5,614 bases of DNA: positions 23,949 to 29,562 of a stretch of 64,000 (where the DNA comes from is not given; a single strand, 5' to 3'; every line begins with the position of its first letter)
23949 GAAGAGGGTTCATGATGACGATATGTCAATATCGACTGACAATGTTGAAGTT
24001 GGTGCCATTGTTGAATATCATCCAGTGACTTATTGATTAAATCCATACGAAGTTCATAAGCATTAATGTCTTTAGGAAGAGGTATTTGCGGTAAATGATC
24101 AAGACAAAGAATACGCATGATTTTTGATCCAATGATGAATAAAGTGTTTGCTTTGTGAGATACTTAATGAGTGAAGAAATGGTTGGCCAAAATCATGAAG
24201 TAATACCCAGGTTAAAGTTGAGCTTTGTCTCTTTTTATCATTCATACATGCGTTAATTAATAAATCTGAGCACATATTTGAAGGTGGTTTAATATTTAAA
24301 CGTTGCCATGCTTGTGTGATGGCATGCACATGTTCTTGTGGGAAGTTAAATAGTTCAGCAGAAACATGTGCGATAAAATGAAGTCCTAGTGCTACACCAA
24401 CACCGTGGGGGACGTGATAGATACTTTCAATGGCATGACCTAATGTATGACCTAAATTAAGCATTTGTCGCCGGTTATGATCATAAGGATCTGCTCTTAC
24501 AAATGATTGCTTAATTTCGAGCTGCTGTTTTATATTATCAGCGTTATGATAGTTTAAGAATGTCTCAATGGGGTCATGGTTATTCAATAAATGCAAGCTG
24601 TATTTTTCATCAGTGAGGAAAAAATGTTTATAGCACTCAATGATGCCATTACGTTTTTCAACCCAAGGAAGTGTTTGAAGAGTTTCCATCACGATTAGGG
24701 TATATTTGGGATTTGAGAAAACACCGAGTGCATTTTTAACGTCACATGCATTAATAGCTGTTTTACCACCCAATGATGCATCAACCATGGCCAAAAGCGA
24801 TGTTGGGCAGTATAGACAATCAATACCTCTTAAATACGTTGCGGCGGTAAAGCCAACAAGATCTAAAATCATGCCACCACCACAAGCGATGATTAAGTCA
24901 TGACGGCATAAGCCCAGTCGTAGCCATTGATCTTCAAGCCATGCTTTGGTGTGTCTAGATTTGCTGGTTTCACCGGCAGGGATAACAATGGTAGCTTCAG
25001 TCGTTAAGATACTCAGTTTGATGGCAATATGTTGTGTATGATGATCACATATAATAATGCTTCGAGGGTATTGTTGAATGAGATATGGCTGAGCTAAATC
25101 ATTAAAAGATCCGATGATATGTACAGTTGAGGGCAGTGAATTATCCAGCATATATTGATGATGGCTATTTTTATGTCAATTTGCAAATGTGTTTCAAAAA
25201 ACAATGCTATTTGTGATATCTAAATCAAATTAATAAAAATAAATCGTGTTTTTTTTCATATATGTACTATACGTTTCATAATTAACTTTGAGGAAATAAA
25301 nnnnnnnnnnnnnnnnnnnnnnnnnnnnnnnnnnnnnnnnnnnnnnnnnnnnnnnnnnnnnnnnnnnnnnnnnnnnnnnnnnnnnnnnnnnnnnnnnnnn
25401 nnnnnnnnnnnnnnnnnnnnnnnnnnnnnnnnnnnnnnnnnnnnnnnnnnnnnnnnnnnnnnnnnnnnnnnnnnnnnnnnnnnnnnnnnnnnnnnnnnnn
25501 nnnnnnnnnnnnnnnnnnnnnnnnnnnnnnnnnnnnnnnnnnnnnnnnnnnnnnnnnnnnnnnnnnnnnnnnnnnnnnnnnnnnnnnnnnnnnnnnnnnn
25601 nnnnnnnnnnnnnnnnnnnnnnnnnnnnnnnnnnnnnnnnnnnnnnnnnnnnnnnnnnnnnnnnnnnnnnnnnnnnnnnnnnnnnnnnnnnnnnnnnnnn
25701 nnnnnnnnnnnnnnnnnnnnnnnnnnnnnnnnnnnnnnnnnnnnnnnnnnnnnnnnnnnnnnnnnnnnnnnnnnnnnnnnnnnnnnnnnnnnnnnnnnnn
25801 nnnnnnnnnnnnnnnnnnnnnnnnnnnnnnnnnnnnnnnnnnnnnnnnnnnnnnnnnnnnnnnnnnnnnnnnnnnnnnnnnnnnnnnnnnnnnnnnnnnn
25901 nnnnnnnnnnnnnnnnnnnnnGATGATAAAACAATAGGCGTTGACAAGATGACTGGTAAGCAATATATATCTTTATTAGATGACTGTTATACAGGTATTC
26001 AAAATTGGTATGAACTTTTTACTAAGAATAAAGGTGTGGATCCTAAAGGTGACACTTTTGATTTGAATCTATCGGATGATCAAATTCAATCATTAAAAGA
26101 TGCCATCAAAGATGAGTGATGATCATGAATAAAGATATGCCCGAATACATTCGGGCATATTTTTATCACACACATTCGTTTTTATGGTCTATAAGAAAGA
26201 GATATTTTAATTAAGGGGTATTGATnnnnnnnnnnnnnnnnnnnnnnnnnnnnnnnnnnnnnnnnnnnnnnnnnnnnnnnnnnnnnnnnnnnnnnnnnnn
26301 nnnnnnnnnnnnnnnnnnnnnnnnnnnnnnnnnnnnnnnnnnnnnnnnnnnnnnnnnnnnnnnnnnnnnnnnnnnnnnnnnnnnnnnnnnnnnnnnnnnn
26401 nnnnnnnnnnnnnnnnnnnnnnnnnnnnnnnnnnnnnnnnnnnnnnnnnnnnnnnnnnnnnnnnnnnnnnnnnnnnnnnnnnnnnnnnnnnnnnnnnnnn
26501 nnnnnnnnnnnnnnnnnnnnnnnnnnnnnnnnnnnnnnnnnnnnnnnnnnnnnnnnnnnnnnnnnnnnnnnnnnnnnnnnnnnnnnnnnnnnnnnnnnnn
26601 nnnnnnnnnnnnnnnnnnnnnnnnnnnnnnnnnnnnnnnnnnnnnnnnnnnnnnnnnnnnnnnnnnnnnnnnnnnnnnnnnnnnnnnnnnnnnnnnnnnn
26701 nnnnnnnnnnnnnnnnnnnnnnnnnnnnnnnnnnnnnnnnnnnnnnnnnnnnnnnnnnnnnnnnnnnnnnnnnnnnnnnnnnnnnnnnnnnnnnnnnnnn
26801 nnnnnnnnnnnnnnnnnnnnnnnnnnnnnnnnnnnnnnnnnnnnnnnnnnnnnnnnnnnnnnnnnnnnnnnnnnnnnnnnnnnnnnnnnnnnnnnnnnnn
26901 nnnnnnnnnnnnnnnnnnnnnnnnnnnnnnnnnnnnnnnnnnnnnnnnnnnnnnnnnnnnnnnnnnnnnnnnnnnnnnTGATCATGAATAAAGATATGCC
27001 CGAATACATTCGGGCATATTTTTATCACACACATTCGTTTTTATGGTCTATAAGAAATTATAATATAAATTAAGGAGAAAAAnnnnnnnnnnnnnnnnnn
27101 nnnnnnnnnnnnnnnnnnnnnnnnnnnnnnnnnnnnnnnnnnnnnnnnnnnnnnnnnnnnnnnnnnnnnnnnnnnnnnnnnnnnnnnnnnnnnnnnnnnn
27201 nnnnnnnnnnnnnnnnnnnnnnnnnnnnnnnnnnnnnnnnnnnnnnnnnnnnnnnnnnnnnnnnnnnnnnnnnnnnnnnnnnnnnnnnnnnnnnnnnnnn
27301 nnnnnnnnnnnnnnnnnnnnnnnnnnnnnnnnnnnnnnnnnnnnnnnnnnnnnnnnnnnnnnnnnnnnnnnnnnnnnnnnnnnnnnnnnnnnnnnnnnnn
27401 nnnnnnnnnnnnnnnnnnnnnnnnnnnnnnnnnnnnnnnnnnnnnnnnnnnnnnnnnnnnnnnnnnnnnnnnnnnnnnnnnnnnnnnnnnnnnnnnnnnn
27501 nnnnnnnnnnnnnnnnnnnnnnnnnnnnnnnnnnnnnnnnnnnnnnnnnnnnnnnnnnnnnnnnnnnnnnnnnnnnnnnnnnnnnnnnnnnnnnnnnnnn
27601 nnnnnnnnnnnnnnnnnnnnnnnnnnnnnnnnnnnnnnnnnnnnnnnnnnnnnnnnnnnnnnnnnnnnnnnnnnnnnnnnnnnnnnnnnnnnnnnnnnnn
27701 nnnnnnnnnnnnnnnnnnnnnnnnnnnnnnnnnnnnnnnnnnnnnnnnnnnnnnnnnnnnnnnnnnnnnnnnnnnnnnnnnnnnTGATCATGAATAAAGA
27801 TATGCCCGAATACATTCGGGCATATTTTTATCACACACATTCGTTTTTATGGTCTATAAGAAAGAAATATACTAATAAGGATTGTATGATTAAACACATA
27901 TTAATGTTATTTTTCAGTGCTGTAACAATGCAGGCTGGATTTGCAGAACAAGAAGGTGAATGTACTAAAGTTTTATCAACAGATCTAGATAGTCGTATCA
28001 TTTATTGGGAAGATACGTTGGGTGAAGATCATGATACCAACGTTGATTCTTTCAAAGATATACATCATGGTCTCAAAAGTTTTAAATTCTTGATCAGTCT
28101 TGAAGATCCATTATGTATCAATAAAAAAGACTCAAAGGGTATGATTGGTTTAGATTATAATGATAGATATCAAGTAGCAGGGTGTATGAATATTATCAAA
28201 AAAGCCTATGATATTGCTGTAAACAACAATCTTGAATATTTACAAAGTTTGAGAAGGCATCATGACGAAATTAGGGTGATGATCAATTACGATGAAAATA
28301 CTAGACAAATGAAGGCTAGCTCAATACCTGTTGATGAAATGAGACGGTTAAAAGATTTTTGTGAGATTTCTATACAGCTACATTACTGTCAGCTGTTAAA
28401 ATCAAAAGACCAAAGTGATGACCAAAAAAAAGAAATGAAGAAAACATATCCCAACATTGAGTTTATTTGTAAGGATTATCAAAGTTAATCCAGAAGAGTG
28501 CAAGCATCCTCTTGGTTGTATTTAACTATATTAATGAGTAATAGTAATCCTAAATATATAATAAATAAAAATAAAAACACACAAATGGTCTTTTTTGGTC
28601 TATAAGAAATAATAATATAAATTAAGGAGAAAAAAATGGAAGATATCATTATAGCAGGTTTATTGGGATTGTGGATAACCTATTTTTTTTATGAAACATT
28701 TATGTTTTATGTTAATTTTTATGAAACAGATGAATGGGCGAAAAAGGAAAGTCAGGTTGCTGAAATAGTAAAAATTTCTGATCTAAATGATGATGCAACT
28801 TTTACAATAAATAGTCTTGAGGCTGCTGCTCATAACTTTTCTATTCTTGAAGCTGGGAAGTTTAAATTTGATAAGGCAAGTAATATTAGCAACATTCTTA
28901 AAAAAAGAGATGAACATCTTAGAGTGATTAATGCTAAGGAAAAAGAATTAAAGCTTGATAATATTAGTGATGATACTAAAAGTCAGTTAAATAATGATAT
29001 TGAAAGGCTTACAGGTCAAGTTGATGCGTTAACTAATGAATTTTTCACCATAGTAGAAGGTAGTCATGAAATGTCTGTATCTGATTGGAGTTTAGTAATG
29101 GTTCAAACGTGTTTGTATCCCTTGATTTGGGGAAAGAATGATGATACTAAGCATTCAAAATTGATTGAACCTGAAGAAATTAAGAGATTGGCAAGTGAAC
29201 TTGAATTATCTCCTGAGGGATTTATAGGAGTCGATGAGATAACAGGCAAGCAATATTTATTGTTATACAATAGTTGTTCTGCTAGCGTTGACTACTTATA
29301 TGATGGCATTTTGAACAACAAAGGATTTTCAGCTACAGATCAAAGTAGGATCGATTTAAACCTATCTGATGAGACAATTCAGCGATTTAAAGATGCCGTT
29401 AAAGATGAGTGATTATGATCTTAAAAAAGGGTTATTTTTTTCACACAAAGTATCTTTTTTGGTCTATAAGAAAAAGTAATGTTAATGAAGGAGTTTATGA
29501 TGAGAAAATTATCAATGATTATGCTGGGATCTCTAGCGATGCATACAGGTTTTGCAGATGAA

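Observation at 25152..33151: An 8-kb tandem array of three orphan exported-protein families sits between aroB and aroC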

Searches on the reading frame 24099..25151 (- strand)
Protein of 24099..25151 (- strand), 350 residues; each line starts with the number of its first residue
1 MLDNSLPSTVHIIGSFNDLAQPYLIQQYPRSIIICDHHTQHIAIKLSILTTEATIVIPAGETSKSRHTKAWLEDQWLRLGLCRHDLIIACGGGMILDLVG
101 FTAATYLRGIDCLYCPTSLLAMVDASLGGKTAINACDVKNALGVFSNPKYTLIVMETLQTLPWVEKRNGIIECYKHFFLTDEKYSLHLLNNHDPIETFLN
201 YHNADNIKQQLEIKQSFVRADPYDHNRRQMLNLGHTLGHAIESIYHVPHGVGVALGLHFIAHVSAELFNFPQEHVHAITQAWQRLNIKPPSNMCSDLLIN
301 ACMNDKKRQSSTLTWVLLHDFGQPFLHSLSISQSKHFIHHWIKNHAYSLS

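Call 55: search_protein_families(library=pfam, proteins=[window:24099-25151:-], max_evalue=0.001)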
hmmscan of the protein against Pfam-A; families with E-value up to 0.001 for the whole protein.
window:24099-25151:- (350 aa): 2 families
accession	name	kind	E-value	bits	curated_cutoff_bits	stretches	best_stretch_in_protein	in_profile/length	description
PF01761.26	DHQ_synthase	-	4.4e-36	123.5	24.2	1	55-165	2-112/115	3-dehydroquinate synthase N-terminal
PF24621.2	DHQS_C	-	2.9e-25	89.3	27.6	1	169-307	1-143/144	3-dehydroquinate synthase C-terminal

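Call 60: find_encoding_contigs(protein=window:24099-25151:-, flank=10000, max_places=10)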
Protein window:24099-25151:- (350 aa): no gene with exactly this product is on record in the collection.

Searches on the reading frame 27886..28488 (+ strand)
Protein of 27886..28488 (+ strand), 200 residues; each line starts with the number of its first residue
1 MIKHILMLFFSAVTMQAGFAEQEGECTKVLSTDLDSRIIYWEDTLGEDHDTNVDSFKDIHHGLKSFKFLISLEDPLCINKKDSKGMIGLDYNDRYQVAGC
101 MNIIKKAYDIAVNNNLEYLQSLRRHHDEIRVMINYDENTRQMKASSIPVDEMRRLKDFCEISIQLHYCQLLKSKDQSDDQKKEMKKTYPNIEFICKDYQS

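Call 3: search_protein_families(library=pfam, proteins=[window:27886-28488:+], max_evalue=1)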
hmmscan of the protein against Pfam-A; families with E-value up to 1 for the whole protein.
window:27886-28488:+ (200 aa): 3 families
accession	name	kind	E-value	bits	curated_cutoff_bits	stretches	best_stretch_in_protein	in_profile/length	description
PF04729.19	ASF1_hist_chap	-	0.014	15.7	27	1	25-86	29-92/154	ASF1 like histone chaperone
PF22208.1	Cas_Csm6_CARF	-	0.037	14.2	27.5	1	106-185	13-89/106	Cas_Csm6 CARF domain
PF07168.17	Ureide_permease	-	0.14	11.4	27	1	47-120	159-228/359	Ureide permease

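Call 4: search_protein_families(library=ncbifam, proteins=[window:27886-28488:+], max_evalue=1)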
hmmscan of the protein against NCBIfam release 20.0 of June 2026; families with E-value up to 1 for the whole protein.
window:27886-28488:+ (200 aa): 2 families
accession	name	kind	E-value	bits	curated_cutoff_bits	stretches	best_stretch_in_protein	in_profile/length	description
TIGR02199.1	rfaE_dom_II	equivalog_domain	0.018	14.9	181.5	1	107-153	19-65/144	D-glycero-beta-D-manno-heptose 1-phosphate adenylyltransferase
NF008454.0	PRK11316.1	equivalog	0.02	13.5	521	1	107-153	348-394/475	bifunctional D-glycero-beta-D-manno-heptose-7-phosphate kinase/D-glycero-beta-D-manno-heptose 1-phosphate adenylyltransferase HldE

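Call 28: find_homologous_proteins(query=A4, max_evalue=0.1)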
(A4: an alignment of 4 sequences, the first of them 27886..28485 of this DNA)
Query A4 (4 sequences) (200 aa, profile of the alignment): 2 proteins with E <= 0.1 among 1304 candidates.
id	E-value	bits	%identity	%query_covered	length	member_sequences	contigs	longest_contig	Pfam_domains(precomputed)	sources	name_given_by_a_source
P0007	3.5e-88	313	100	100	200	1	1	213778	-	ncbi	ncbi:MAG: hypothetical protein ACON5A_02335 [Candidatus Comchoanobacterales bacterium]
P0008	1.0e-79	285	20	86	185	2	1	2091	-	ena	-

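Call 30: find_encoding_contigs(protein=P0008, flank=10000)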
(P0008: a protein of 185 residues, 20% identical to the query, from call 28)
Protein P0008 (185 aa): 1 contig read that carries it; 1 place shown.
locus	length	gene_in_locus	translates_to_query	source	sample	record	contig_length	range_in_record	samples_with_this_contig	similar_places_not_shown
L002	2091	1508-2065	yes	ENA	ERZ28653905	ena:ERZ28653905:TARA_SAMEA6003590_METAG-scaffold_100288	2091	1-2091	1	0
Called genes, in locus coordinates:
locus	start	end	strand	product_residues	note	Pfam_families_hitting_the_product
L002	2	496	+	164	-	?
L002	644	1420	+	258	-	-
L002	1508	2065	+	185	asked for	-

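Call 51: search_solved_structures(query=A4, max_evalue=10)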
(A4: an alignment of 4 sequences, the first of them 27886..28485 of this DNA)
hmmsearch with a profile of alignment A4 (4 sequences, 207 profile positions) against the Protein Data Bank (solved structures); distinct sequences matched with E-value up to 10: 0.

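Call 71: search_protein_families(library=phrogs, proteins=[window:27886-28485:+], max_evalue=0.01)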
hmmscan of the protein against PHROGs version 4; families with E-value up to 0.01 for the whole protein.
window:27886-28485:+ (200 aa): 0 families

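Call 72: search_protein_families(library=padloc, proteins=[window:27886-28485:+], max_evalue=0.01)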
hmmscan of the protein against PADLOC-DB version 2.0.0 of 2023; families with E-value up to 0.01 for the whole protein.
window:27886-28485:+ (200 aa): 0 families

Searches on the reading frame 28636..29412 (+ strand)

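Call 3: search_protein_families(library=pfam, proteins=[window:28636-29412:+], max_evalue=1)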
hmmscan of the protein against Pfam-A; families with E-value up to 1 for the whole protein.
window:28636-29412:+ (258 aa): 2 families
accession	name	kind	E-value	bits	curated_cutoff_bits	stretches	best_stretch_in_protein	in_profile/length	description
PF17035.10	BET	-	0.021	15.4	24.5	1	79-120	20-60/64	Bromodomain extra-terminal - transcription regulation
PF04170.18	NlpE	-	0.19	13.1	22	1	50-106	19-74/86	NlpE N-terminal domain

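Call 4: search_protein_families(library=ncbifam, proteins=[window:28636-29412:+], max_evalue=1)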
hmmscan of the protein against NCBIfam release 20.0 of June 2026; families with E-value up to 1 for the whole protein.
window:28636-29412:+ (258 aa): 0 families

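Call 71: search_protein_families(library=phrogs, proteins=[window:28636-29409:+], max_evalue=0.01)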
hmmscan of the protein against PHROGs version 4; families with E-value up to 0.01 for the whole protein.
window:28636-29409:+ (258 aa): 0 families

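Call 72: search_protein_families(library=padloc, proteins=[window:28636-29409:+], max_evalue=0.01)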
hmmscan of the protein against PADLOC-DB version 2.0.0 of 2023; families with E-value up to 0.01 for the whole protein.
window:28636-29409:+ (258 aa): 0 families
